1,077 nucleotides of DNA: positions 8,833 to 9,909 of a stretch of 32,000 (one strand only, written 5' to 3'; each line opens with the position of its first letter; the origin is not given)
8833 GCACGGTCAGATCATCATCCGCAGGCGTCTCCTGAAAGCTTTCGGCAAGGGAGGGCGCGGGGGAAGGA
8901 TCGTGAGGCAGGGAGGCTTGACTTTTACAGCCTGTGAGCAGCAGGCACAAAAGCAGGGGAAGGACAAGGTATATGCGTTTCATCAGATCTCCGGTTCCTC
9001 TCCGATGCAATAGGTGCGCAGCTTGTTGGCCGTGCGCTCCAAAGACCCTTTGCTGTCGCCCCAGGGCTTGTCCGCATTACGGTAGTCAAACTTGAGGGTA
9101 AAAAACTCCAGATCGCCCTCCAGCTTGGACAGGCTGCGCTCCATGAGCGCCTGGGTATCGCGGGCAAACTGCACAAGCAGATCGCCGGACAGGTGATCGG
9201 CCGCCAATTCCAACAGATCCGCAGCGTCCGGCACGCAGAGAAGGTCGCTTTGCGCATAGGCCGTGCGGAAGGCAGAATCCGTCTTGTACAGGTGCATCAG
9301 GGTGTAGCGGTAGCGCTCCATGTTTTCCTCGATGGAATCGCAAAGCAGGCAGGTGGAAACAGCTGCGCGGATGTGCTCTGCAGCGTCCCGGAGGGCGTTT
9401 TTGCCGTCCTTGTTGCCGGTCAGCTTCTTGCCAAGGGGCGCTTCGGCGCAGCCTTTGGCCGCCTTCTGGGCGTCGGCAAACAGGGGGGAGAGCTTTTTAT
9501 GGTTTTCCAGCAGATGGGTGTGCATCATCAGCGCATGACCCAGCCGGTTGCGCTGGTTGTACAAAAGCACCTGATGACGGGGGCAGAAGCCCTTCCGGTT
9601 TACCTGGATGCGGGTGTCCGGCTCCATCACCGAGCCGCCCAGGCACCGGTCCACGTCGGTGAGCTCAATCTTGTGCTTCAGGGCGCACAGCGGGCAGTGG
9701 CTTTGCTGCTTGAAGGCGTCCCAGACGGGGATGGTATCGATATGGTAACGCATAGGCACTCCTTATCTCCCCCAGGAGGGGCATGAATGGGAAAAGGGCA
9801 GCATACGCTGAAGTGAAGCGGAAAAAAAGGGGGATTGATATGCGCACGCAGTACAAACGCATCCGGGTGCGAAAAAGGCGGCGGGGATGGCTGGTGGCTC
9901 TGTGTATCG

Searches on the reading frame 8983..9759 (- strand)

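Call 38: search_protein_families(library=pfam, proteins=[window:8983-9759:-])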
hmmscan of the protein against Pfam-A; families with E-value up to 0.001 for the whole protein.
window:8983-9759:- (258 aa): 1 family
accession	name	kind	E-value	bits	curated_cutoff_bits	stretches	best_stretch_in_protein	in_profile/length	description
PF19538.4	DUF6062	-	1.4e-73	247.7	27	1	3-251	1-240/243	Family of unknown function (DUF6062)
